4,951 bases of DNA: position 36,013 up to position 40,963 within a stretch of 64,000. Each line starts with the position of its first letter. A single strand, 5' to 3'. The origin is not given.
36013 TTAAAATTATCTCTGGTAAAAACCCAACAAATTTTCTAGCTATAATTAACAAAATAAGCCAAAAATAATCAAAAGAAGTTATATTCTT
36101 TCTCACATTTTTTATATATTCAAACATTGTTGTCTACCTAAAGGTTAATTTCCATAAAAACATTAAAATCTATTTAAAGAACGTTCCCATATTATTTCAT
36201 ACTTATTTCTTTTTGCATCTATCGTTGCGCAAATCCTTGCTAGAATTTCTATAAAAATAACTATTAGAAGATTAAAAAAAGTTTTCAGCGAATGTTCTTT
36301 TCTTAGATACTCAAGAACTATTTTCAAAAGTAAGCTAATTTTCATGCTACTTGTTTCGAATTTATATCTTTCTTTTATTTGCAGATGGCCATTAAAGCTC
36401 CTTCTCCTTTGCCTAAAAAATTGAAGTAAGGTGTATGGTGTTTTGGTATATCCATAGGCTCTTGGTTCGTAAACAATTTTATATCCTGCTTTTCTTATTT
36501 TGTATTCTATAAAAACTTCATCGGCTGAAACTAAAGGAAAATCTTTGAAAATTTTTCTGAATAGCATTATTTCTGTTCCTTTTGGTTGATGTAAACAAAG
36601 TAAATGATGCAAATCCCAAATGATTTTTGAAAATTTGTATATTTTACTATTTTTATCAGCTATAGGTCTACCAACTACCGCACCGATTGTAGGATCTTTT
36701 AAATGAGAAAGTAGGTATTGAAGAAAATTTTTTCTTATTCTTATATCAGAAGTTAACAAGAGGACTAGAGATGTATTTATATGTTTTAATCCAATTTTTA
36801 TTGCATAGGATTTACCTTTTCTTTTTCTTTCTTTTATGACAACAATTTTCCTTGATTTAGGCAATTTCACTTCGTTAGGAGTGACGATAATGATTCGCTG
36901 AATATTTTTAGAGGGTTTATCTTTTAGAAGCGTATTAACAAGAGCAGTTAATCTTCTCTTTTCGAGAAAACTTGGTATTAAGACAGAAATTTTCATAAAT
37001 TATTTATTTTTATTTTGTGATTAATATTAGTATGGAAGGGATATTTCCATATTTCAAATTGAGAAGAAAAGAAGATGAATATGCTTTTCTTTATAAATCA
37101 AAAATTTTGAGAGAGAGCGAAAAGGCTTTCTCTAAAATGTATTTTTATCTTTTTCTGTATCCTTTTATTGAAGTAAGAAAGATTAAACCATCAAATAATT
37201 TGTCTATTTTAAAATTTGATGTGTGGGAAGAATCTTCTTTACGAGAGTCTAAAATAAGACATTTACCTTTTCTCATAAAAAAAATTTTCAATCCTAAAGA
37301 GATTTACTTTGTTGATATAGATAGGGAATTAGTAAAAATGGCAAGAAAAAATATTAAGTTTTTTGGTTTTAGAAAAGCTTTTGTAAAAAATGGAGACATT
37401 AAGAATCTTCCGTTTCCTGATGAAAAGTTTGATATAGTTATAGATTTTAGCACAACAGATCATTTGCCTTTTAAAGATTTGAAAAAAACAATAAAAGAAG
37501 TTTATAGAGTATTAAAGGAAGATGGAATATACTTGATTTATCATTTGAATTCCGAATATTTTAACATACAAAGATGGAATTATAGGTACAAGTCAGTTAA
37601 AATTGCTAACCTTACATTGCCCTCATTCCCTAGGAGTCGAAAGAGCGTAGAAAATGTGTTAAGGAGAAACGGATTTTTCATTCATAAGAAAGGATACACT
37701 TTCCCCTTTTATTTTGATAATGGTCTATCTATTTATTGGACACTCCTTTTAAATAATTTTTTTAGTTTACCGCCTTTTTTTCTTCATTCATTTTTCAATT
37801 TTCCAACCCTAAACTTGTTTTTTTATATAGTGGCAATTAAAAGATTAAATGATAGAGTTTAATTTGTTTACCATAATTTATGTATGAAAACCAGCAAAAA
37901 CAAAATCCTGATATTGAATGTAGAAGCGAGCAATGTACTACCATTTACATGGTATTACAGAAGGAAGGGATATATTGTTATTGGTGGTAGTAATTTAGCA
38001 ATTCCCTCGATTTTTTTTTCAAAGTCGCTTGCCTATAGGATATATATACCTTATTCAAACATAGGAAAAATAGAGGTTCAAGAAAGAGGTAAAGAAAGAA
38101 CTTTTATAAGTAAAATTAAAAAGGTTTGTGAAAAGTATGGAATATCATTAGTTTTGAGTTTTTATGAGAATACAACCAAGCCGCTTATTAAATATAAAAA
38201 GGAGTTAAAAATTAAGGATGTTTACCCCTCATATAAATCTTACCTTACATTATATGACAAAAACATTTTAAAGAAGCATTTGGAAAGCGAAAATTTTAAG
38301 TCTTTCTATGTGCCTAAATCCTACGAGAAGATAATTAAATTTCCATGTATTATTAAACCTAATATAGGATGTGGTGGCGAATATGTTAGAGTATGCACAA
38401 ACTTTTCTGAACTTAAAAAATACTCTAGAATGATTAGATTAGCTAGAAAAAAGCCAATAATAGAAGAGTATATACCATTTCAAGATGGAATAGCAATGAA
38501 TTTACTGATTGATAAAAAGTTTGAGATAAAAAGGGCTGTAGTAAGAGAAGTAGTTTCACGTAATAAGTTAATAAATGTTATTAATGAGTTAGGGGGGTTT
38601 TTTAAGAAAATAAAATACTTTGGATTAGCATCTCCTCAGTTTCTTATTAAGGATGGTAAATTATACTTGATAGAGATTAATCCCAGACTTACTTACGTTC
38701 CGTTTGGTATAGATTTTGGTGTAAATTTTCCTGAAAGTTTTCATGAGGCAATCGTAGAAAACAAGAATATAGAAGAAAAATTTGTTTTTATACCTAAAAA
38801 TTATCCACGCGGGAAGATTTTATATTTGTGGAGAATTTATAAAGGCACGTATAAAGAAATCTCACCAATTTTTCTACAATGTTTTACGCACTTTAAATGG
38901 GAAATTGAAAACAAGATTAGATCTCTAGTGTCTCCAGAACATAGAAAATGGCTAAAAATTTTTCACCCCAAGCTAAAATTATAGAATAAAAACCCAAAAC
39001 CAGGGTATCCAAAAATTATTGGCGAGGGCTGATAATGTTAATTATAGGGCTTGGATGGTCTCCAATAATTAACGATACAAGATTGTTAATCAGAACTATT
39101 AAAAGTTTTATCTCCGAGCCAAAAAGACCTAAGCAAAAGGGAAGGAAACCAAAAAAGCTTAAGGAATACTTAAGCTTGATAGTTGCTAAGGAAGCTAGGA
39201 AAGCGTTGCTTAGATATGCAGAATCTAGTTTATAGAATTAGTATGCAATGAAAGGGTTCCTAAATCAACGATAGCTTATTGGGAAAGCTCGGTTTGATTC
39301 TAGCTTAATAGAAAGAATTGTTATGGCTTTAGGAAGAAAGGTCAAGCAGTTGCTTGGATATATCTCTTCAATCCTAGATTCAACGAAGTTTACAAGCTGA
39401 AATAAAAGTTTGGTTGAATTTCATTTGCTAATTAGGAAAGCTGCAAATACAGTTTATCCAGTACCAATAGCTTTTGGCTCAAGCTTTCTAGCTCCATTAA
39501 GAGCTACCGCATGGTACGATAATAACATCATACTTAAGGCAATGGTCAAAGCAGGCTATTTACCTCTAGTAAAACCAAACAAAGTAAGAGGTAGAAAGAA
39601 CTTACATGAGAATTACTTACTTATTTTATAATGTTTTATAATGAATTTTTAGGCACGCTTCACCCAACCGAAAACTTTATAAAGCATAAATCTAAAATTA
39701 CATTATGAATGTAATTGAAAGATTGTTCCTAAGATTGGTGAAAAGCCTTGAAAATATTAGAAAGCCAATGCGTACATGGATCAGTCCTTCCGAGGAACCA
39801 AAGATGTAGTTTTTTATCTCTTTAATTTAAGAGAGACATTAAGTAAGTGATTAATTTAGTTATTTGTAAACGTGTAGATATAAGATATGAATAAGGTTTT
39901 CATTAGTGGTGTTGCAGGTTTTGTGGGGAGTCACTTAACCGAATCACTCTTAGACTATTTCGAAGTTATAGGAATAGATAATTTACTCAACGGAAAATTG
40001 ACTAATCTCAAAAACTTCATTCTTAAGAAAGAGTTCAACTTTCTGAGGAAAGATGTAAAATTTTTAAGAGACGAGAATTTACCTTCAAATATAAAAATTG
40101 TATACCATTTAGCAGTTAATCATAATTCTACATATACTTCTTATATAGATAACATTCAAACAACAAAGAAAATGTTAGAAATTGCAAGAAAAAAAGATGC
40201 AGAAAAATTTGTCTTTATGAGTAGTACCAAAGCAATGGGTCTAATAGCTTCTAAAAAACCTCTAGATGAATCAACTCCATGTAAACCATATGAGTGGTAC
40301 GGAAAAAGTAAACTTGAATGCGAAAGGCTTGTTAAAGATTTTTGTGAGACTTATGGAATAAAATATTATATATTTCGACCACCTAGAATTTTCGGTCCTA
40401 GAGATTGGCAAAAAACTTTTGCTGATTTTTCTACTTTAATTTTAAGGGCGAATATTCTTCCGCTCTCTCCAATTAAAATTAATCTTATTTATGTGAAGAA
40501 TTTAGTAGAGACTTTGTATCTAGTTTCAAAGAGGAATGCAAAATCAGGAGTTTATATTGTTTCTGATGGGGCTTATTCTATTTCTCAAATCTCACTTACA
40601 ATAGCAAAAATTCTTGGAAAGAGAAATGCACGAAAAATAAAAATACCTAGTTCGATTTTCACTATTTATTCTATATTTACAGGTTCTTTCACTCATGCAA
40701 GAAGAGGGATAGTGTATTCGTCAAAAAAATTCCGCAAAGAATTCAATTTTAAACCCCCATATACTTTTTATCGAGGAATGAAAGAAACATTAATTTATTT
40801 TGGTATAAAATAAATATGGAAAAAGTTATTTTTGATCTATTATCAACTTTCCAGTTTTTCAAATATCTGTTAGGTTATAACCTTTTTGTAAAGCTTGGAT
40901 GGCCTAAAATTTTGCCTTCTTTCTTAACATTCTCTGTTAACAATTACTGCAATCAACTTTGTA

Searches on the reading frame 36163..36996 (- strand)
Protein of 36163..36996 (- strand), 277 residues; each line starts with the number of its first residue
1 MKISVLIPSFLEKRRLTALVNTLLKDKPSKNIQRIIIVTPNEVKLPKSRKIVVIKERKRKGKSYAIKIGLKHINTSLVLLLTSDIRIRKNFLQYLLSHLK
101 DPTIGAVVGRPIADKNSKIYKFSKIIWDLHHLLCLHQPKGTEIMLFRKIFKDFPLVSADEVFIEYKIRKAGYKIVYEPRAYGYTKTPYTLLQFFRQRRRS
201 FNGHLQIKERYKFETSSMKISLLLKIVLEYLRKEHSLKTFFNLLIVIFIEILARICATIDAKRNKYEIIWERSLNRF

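Call 16: search_protein_families(library=pfam, proteins=[window:36163-36996:-], max_evalue=0.001)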
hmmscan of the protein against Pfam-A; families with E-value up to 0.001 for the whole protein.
window:36163-36996:- (277 aa): 4 families
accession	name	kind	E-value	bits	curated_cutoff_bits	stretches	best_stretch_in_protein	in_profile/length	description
PF00535.33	Glycos_transf_2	-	9.9e-11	42.3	23.3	1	4-136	1-132/168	Glycosyl transferase family 2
PF13641.12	Glyco_tranf_2_3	-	7.1e-10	39.7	27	1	3-202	3-229/230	Glycosyltransferase like family 2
PF13632.12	Glyco_trans_2_3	-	1.6e-07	31.8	27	1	78-228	2-169/198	Glycosyl transferase family group 2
PF13506.12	Glyco_transf_21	-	7.5e-05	22.7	21.7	1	55-117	11-73/174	Glycosyl transferase family 21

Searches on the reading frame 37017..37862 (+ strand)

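Call 16: search_protein_families(library=pfam, proteins=[window:37017-37862:+], max_evalue=0.001)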
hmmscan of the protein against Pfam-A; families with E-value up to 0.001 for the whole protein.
window:37017-37862:+ (281 aa): 8 families
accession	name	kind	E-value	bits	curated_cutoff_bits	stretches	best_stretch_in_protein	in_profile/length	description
PF08241.18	Methyltransf_11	-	8.7e-16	58.8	21.2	1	91-174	18-95/95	Methyltransferase domain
PF13847.12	Methyltransf_31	-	7.7e-15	55.3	27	1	87-183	22-118/145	Methyltransferase domain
PF13649.12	Methyltransf_25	-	7.8e-15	55.8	27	1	90-170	18-97/97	Methyltransferase domain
PF08242.18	Methyltransf_12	-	4e-09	37.5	30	1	91-171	18-97/98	Methyltransferase domain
PF01209.24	Ubie_methyltran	-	6.9e-08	32.6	20.1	1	89-185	68-162/233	ubiE/COQ5 methyltransferase family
PF13489.12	Methyltransf_23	-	2.4e-07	31.1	27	1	95-222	46-161/164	Methyltransferase domain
PF01564.23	Spermine_synth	-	1.1e-05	25.5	22.9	1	92-175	41-131/186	Spermine/spermidine synthase domain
PF05148.21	Methyltransf_8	-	9.2e-05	22.8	27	1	123-187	108-169/219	Hypothetical methyltransferase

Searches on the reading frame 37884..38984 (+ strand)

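Call 15: search_protein_families(library=pfam, proteins=[window:37884-38984:+], max_evalue=0.001)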
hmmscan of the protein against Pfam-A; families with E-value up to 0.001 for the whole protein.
window:37884-38984:+ (366 aa): 2 families
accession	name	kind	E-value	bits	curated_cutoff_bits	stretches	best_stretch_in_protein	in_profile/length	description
PF02655.19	ATP-grasp_3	-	1.4e-08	35.4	23.2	1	125-270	3-158/160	ATP-grasp domain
PF02786.22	CPSase_L_D2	-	2.3e-06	27.7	19.8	0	149-212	35-104/211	Carbamoyl-phosphate synthase L chain, ATP binding domain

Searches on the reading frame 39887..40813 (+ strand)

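Call 15: search_protein_families(library=pfam, proteins=[window:39887-40813:+], max_evalue=0.001)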
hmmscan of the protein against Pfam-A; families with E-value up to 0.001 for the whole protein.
window:39887-40813:+ (308 aa): 5 families
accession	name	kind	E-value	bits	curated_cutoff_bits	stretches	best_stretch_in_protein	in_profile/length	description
PF01370.27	Epimerase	-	7.9e-27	94.6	20.9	1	4-216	1-227/240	NAD dependent epimerase/dehydratase family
PF16363.11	GDP_Man_Dehyd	-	1.2e-19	71.4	27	1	5-301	1-332/332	GDP-mannose 4,6 dehydratase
PF07993.18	NAD_binding_4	-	8.2e-11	42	20.1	1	64-170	84-209/258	Male sterility protein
PF01073.25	3Beta_HSD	-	7.3e-10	38.8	22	1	6-214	2-229/280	3-beta hydroxysteroid dehydrogenase/isomerase family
PF04321.23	RmlD_sub_bind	-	0.00018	21.2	27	1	86-171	75-154/287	RmlD substrate binding domain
